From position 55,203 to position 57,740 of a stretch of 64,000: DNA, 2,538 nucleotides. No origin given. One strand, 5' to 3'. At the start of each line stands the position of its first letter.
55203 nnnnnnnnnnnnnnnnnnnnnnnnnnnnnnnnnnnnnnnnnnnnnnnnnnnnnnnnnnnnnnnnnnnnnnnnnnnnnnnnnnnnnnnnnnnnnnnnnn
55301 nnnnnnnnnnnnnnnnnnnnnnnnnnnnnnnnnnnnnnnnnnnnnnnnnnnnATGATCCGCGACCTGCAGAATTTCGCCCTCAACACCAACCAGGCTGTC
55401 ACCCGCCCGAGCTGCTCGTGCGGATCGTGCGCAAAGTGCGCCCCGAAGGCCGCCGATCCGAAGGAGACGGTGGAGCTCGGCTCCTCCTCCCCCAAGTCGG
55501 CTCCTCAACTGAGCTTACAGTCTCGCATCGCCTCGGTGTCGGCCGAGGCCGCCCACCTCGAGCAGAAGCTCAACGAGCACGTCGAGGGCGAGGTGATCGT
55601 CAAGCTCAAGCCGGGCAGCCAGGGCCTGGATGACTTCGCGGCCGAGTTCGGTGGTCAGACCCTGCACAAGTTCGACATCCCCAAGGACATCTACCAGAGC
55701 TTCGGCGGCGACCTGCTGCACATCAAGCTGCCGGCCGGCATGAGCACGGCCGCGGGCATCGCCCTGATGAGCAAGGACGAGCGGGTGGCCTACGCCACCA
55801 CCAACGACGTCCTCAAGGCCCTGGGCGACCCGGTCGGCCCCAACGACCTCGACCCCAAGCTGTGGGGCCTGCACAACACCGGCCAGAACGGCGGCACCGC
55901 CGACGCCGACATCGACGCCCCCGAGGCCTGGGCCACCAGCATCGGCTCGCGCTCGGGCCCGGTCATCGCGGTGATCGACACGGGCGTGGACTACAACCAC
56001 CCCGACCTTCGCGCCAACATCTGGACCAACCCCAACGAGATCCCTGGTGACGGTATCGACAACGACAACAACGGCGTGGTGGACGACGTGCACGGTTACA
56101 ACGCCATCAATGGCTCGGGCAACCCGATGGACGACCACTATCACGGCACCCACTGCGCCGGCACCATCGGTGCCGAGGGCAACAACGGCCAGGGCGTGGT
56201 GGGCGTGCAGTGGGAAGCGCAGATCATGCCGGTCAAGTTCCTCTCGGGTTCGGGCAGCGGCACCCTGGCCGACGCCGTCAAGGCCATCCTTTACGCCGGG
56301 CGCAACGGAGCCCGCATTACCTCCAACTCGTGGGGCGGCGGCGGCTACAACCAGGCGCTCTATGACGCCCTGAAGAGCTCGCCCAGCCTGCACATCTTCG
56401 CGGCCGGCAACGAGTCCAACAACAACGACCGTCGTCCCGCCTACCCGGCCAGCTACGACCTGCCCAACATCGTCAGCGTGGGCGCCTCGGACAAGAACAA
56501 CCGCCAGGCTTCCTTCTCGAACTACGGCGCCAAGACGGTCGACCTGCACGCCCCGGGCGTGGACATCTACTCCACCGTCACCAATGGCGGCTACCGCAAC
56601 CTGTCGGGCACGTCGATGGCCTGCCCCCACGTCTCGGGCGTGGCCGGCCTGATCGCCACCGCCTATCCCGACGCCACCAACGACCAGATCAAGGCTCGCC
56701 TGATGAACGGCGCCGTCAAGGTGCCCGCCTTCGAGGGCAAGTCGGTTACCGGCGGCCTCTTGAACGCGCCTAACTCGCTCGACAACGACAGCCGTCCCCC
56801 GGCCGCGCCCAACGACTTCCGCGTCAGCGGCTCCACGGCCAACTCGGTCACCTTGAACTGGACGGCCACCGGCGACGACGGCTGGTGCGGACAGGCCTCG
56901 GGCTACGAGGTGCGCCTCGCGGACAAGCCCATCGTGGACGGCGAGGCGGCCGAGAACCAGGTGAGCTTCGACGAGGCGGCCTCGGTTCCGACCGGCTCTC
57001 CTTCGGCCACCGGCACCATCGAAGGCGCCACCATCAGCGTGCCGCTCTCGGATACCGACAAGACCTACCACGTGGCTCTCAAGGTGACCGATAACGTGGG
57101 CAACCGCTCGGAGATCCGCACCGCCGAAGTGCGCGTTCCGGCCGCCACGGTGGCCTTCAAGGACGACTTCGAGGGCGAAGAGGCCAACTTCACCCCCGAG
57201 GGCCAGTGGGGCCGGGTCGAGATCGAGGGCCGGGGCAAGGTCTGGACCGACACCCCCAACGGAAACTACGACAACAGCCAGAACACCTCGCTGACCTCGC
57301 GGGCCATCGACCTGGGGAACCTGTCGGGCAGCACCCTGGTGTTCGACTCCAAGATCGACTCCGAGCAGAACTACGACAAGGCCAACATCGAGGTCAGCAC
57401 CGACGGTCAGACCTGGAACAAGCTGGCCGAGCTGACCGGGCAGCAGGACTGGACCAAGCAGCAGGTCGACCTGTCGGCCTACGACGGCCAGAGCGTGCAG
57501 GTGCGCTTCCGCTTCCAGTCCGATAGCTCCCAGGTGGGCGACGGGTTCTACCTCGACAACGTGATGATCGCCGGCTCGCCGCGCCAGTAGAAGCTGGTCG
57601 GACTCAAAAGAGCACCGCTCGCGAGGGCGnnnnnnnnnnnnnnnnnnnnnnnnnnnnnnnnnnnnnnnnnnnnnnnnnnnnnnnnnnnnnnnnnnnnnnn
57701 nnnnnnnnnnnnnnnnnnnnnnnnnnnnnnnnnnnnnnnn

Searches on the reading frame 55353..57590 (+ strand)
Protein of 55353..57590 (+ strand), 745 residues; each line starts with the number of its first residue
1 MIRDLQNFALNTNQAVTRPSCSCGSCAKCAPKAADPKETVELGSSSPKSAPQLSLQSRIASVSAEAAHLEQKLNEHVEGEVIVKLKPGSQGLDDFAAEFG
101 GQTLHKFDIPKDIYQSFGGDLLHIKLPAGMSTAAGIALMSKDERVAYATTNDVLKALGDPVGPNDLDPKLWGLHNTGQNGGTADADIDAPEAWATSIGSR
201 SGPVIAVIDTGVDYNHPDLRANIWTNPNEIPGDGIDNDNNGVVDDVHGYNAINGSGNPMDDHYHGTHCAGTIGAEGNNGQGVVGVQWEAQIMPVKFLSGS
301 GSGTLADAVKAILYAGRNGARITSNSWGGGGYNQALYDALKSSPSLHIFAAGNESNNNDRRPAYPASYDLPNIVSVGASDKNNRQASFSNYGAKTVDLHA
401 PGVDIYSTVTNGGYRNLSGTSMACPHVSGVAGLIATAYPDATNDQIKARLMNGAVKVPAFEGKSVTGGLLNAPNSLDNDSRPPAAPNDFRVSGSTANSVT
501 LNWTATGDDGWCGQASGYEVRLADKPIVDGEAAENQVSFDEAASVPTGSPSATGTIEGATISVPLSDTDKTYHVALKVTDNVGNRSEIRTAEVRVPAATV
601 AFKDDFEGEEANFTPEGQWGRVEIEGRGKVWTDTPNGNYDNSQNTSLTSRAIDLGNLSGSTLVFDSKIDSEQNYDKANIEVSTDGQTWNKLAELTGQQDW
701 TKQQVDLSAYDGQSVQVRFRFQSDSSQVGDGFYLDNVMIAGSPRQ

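Call 6: search_protein_families(library=pfam, proteins=[window:55353-57590:+])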
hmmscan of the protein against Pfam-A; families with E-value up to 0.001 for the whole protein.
window:55353-57590:+ (745 aa): 4 families
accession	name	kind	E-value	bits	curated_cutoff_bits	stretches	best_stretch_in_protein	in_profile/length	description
PF00082.27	Peptidase_S8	-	3.1e-61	207.6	21.8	1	201-456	2-275/288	Subtilase family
PF20773.4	InhA-like_MAM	-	1.9e-11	44.3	26.9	1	645-739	51-162/191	Immune inhibitor A-like, MAM domain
PF22148.1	Fervidolysin_NPro-like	-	1.1e-06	29.3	21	1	72-151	11-81/81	Fervidolysin N-terminal prodomain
PF21471.3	Reelin_subrepeat-B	-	0.00017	21.8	27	1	642-739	22-126/127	Reelin subrepeat B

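Call 15: find_related_loci(query=window:55353-57590:+, collection=metagenome_contigs, flank=3000)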
Query window:55353-57590:+ (745 aa) in metagenome_contigs; peptide patterns used: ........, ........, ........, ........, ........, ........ (x = any residue, [..] = any of these).
228 stretches matched a pattern; 179 encode a relative of the query (tblastn E <= 1e-3); the best 80 are kept; 80 distinct loci.
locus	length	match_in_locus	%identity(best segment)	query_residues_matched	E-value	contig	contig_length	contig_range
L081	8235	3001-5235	99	1-745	0e+0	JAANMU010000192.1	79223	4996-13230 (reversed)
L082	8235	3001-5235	99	1-745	0e+0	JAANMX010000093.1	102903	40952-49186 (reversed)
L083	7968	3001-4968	44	76-745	4e-173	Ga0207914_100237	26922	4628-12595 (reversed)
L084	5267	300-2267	44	76-745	2e-173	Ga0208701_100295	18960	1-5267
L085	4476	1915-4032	40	58-740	2e-133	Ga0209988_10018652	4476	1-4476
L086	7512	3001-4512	46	70-588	9e-122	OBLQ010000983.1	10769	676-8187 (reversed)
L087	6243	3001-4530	45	67-588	3e-117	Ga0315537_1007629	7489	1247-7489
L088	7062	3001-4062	56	130-476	7e-112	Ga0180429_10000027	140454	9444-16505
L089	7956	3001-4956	40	51-709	2e-110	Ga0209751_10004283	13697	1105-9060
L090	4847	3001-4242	49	70-476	4e-109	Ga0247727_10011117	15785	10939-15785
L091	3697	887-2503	42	75-584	2e-106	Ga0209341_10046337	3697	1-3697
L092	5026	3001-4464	42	105-595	3e-104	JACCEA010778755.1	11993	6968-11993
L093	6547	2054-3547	47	74-584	8e-103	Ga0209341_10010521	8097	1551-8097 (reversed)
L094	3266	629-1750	49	115-477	2e-105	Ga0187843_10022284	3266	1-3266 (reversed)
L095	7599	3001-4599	39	48-584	2e-102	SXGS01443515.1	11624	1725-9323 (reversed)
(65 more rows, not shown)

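Call 16: find_homologous_proteins(query=window:55353-57590:+, max_evalue=1e-100)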
Query window:55353-57590:+ (745 aa): 1543 proteins with E <= 1e-100 among 8000 candidates; the best 120 are listed.
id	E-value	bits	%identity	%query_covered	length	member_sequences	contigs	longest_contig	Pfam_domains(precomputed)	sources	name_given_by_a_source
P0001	0.0e+0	1677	99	100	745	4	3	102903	PF22148.2,PF20773.6,PF00082.28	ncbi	-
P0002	0.0e+0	1361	80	100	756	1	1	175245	PF22148.2,PF20773.6,PF00082.28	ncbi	-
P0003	0.0e+0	1208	77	92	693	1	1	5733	PF22148.2,PF20773.6,PF00082.28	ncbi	ncbi:MAG: S8 family serine peptidase [Candidatus Eremiobacterota bacterium]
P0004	3.6e-294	996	62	100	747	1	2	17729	PF22148.2,PF20773.6,PF00082.28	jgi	jgi:hypothetical protein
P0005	2.0e-289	980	60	99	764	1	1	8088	PF22148.2,PF20773.6,PF00082.28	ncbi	-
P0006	1.2e-281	955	61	95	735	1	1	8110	PF20773.6,PF00082.28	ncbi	ncbi:MAG: S8 family serine peptidase [Candidatus Eremiobacterota bacterium]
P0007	7.6e-277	939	59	100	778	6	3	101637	PF22148.2,PF20773.6,PF00082.28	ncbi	-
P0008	1.1e-276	938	60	93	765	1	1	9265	PF22148.2,PF20773.6,PF00082.28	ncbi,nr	ncbi:MAG: S8 family serine peptidase [Candidatus Eremiobacteraeota bacterium]|nr:S8 family serine pe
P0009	8.7e-274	929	61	93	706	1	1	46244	PF22148.2,PF20773.6,PF00082.28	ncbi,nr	ncbi:MAG: S8 family serine peptidase [Armatimonadetes bacterium]|nr:S8 family serine peptidase [Arma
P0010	1.6e-272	924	59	98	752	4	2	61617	PF22148.2,PF20773.6,PF00082.28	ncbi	-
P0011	1.2e-270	918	60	93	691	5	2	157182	PF22148.2,PF20773.6,PF00082.28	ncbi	-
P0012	2.3e-270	917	59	95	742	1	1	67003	PF22148.2,PF20773.6,PF00082.28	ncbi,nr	ncbi:MAG: S8 family serine peptidase [Armatimonadetes bacterium]|nr:S8 family serine peptidase [Arma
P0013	2.6e-268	911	60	91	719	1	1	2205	PF22148.2,PF20773.6,PF00082.28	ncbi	ncbi:MAG: S8 family serine peptidase, partial [Candidatus Eremiobacterota bacterium]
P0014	2.9e-266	904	57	100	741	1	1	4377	PF22148.2,PF20773.6,PF00082.28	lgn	-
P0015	8.5e-266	902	57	97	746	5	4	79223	PF20773.6,PF00082.28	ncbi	-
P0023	3.9e-258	877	58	92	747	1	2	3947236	PF22148.2,PF20773.6,PF00082.28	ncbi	ncbi:MAG: S8 family serine peptidase [Vulcanimicrobiota bacterium]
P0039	7.2e-248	843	54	93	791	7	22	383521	PF22148.2,PF20773.6,PF00082.28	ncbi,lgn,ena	-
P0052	1.7e-242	825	54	95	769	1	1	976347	PF22148.2,PF20773.6,PF00082.28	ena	-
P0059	1.2e-233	796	53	89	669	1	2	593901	PF22148.2,PF20773.6,PF00082.28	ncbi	ncbi:MAG: S8 family serine peptidase [Vulcanimicrobiota bacterium]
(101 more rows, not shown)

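Call 17: find_encoding_contigs(protein=P0002, flank=4000, max_places=2)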
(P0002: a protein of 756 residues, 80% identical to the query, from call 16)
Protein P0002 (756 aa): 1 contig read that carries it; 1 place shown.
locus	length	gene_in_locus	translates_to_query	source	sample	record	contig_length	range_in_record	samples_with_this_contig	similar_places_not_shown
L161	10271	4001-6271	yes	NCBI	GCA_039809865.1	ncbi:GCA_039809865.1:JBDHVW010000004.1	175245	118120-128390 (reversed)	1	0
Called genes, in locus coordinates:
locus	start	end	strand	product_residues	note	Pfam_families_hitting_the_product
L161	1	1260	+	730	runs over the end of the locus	PF00092:VWA, PF13519:VWA_2, PF13768:VWA_3, PF03747:ADP_ribosyl_GH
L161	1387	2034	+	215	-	-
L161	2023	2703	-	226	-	-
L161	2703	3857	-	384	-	-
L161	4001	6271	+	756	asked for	PF22148:Fervidolysin_NPro-like (weak), PF00082:Peptidase_S8, PF20773:InhA-like_MAM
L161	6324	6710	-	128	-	-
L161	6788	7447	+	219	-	PF12385:Peptidase_C70, PF13529:Peptidase_C39_2, PF03412:Peptidase_C39, PF11814:DUF3335 (faint)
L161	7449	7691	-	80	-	-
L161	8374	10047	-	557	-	PF00133:tRNA-synt_1, PF01406:tRNA-synt_1e (weak), PF09334:tRNA-synt_1g, PF19303:Anticodon_3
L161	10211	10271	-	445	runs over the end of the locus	-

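Call 18: find_encoding_contigs(protein=P0003, flank=4000, max_places=2)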
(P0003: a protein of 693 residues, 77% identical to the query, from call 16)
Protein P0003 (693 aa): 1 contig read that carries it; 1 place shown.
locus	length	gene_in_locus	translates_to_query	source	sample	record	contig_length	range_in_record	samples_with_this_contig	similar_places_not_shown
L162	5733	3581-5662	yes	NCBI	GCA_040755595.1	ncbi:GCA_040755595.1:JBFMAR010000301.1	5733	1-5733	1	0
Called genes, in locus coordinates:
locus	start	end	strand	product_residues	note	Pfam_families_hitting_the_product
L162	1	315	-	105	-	PF00580:UvrD-helicase, PF13245:AAA_19 (weak)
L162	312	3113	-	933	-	PF12705:PDDEXK_1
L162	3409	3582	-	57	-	-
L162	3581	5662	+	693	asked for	PF22148:Fervidolysin_NPro-like (faint), PF00082:Peptidase_S8, PF20773:InhA-like_MAM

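Call 31: find_encoding_contigs(protein=P0004, flank=6000, max_places=1)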
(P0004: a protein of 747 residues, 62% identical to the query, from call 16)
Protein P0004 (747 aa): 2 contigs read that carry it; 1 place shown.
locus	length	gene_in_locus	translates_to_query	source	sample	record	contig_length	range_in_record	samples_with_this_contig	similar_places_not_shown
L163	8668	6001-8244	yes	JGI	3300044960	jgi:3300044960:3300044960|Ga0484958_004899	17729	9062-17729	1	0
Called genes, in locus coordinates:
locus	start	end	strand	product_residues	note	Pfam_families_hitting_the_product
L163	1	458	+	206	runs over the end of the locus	PF12401:FhaA_N (weak), PF16697:Yop-YscD_cpl, PF00498:FHA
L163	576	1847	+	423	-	PF25145:NfeD1b_N, PF24961:NfeD_membrane, PF01957:NfeD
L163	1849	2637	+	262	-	PF01145:Band_7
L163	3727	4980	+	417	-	-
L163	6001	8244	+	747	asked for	PF22148:Fervidolysin_NPro-like (weak), PF00082:Peptidase_S8, PF20773:InhA-like_MAM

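Call 32: find_encoding_contigs(protein=P0007, flank=10000, max_places=1)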
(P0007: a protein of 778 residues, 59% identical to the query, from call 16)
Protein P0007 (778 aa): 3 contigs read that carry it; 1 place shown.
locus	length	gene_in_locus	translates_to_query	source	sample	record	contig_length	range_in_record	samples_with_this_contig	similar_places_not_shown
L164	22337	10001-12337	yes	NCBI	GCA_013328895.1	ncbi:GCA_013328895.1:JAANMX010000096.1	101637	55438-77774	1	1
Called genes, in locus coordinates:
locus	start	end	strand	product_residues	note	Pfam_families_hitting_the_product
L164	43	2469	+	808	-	PF00580:UvrD-helicase, PF13245:AAA_19, PF13361:UvrD_C, PF13538:UvrD_C_2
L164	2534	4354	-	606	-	-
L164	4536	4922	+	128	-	-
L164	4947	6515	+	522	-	PF02518:HATPase_c (weak), PF25794:SACS, PF13589:HATPase_c_3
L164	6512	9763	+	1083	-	-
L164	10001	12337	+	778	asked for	PF22148:Fervidolysin_NPro-like (weak), PF00082:Peptidase_S8, PF20773:InhA-like_MAM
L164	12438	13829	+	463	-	PF00990:GGDEF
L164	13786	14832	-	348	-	PF13579:Glyco_trans_4_4, PF13439:Glyco_transf_4, PF20706:GT4-conflict (weak), PF00534:Glycos_transf_1, PF13692:Glyco_trans_1_4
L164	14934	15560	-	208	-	PF07238:PilZ (weak)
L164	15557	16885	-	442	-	PF00149:Metallophos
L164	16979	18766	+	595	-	PF00005:ABC_tran, PF02463:SMC_N (faint), PF13304:AAA_21 (faint)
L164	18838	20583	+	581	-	PF00773:RNB, PF18614:RNase_II_C_S1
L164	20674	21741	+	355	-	PF01436:NHL (faint)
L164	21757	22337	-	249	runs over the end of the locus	-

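Call 33: find_encoding_contigs(protein=P0023, flank=10000, max_places=1)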
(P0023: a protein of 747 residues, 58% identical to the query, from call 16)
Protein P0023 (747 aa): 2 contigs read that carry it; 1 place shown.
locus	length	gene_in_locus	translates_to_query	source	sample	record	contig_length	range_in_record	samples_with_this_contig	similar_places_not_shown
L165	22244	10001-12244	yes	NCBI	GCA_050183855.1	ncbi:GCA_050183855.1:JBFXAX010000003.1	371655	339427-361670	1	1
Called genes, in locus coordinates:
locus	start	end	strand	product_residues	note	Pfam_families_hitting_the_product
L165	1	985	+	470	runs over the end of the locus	PF04773:FecR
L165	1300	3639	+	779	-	PF22148:Fervidolysin_NPro-like (weak), PF00082:Peptidase_S8, PF20773:InhA-like_MAM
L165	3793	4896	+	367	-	PF24521:Ank_KRIT1 (faint), PF12796:Ank_2, PF13637:Ank_4 (weak), PF13857:Ank_5, PF00023:Ank, PF13606:Ank_3 (weak), PF13637:Ank_4, PF12796:Ank_2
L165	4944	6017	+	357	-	-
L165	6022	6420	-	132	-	-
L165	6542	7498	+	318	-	-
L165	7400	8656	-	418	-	PF00515:TPR_1 (faint), PF07719:TPR_2 (faint), PF12895:ANAPC3 (faint), PF13181:TPR_8 (faint), PF13371:TPR_9 (faint), PF13414:TPR_11 (faint), PF13424:TPR_12 (faint), PF13428:TPR_14 (faint), +5 more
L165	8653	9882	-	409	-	PF05496:RuvB_N (weak), PF00004:AAA, PF17862:AAA_lid_3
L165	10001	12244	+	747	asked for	PF22148:Fervidolysin_NPro-like (weak), PF00082:Peptidase_S8, PF20773:InhA-like_MAM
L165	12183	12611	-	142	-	PF01641:SelR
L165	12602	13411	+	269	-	PF00106:adh_short, PF01370:Epimerase (faint), PF08659:KR (weak), PF13561:adh_short_C2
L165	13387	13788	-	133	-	-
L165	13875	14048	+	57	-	-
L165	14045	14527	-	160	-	-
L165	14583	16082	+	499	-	PF02446:Glyco_hydro_77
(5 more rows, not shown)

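Call 34: find_encoding_contigs(protein=P0011, flank=10000, max_places=1)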
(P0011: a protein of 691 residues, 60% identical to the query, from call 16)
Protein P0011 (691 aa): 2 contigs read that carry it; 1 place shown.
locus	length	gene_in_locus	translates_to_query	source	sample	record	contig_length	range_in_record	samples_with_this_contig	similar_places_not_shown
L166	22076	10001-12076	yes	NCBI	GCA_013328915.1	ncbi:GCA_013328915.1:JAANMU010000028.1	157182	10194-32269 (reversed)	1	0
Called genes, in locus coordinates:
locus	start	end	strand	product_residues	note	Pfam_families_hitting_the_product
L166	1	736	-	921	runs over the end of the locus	-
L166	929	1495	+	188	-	PF05685:Uma2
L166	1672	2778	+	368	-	PF01546:Peptidase_M20, PF07687:M20_dimer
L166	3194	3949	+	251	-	-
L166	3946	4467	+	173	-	-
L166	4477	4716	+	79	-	-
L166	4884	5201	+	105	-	PF12840:HTH_20 (weak), PF01022:HTH_5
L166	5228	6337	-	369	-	PF13371:TPR_9 (faint), PF00515:TPR_1 (faint), PF07719:TPR_2 (faint), PF13181:TPR_8 (faint), PF13428:TPR_14 (faint), PF12895:ANAPC3 (faint), PF13432:TPR_16, PF14559:TPR_19 (weak), +1 more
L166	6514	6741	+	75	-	-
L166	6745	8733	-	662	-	-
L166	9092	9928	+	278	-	PF00254:FKBP_C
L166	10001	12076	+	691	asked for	PF22148:Fervidolysin_NPro-like, PF00082:Peptidase_S8, PF20773:InhA-like_MAM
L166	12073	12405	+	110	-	-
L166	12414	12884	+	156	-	PF07883:Cupin_2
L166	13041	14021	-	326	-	PF10520:Lipid_desat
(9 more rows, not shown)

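Call 54: find_encoding_contigs(protein=P0059, flank=10000, max_places=1)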
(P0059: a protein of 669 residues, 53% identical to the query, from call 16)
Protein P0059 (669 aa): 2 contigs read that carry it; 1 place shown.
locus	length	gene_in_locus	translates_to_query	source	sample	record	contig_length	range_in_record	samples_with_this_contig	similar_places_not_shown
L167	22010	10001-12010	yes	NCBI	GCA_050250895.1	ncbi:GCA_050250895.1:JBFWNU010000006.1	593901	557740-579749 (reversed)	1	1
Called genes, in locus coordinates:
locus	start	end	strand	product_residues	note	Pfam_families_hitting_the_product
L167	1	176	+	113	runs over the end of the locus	PF01329:Pterin_4a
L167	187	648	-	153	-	PF03449:GreA_GreB_N, PF01272:GreA_GreB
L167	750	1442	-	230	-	PF01464:SLT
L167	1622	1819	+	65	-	-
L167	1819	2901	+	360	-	PF01436:NHL (faint)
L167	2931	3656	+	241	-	PF01066:CDP-OH_P_transf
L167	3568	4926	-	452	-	PF01209:Ubie_methyltran (weak), PF00398:RrnaAD (weak), PF13847:Methyltransf_31 (weak), PF08242:Methyltransf_12, PF13649:Methyltransf_25, PF02666:PS_Dcarbxylase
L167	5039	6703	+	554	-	PF00999:Na_H_Exchanger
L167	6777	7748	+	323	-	PF07238:PilZ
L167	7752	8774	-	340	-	PF00180:Iso_dh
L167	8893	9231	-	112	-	-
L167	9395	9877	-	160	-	PF13424:TPR_12 (faint), PF13432:TPR_16 (faint), PF13176:TPR_7 (faint), PF13428:TPR_14 (faint), PF13374:TPR_10 (faint), PF00515:TPR_1 (weak), PF07719:TPR_2 (weak), PF13181:TPR_8 (weak), +3 more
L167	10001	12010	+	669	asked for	PF22148:Fervidolysin_NPro-like (weak), PF00082:Peptidase_S8, PF20773:InhA-like_MAM (weak)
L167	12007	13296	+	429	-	PF00202:Aminotran_3, PF00155:Aminotran_1_2 (faint)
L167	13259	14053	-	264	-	PF01510:Amidase_2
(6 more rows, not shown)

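Call 55: find_encoding_contigs(protein=P0052, flank=10000, max_places=1)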
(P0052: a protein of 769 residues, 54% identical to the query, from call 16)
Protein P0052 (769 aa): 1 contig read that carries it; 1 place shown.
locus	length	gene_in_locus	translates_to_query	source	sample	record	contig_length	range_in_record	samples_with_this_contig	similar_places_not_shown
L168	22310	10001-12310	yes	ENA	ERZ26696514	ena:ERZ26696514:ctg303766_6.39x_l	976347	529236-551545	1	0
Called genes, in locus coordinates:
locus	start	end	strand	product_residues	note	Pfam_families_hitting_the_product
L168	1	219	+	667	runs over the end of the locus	PF17764:PriA_3primeBD, PF00270:DEAD, PF04851:ResIII, PF18319:Zn_ribbon_PriA, PF00271:Helicase_C, PF18074:PriA_C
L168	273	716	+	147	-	-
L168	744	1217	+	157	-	PF01327:Pep_deformylase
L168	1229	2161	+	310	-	PF00551:Formyl_trans_N, PF02911:Formyl_trans_C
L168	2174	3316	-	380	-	PF21016:RlmN_N, PF04055:Radical_SAM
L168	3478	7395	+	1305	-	-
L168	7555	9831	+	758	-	PF00082:Peptidase_S8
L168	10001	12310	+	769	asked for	PF22148:Fervidolysin_NPro-like, PF00082:Peptidase_S8, PF20773:InhA-like_MAM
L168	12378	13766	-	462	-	PF00515:TPR_1 (faint), PF07719:TPR_2 (faint), PF12895:ANAPC3 (faint), PF13174:TPR_6 (faint), PF13181:TPR_8 (faint), PF13414:TPR_11 (faint), PF13424:TPR_12 (faint), PF13432:TPR_16 (weak), +3 more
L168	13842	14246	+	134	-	PF02472:ExbD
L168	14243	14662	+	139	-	PF02472:ExbD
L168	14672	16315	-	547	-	PF13424:TPR_12 (faint)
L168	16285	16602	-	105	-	-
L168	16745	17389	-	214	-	-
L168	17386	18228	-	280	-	PF26550:Tricorn_2nd, PF26549:Tricorn_N, PF07676:PD40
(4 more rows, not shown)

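Call 56: find_encoding_contigs(protein=P0039, flank=10000, max_places=1)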
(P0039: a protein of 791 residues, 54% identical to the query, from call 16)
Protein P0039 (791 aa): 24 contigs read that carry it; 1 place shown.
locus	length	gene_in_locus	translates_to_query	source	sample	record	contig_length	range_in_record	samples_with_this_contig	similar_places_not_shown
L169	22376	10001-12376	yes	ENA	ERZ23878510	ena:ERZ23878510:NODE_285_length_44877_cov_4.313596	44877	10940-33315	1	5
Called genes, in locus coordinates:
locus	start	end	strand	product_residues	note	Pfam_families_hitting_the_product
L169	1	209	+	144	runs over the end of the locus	-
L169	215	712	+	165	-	PF01327:Pep_deformylase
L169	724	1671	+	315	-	PF00551:Formyl_trans_N, PF02911:Formyl_trans_C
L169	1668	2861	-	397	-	PF21016:RlmN_N, PF04055:Radical_SAM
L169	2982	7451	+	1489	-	-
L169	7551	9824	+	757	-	PF22148:Fervidolysin_NPro-like (weak), PF00082:Peptidase_S8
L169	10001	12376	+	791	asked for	PF22148:Fervidolysin_NPro-like (faint), PF00082:Peptidase_S8, PF20773:InhA-like_MAM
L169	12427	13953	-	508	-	PF12895:ANAPC3 (faint), PF07719:TPR_2 (faint), PF07721:TPR_4 (faint), PF13174:TPR_6 (faint), PF13428:TPR_14 (faint), PF13432:TPR_16 (faint), PF14559:TPR_19 (faint), PF00515:TPR_1 (faint), +1 more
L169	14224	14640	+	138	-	PF02472:ExbD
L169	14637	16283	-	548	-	PF13424:TPR_12 (faint)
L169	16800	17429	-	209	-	-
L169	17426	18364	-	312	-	PF26550:Tricorn_2nd, PF07676:PD40 (faint), PF26549:Tricorn_N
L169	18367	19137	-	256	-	-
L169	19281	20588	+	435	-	PF01743:PolyA_pol, PF12627:PolyA_pol_RNAbd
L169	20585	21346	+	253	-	PF00455:DeoRC (faint), PF06026:Rib_5-P_isom_A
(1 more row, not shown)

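Call 67: search_protein_families(library=pfam, proteins=[L164:2534-4354:-, L163:3727-4980:+], max_evalue=0.001)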
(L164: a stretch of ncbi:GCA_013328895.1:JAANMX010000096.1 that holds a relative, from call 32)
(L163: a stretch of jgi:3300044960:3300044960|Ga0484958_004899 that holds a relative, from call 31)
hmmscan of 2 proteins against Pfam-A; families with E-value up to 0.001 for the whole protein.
L164:2534-4354:- (606 aa): 0 families

L163:3727-4980:+ (417 aa): 1 family
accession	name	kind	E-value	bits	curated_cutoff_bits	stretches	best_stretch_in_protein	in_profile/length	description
PF06133.16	Com_YlbF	-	1.2e-05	26.2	23.9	1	307-385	10-91/105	Control of competence regulator ComK, YlbF/YmcA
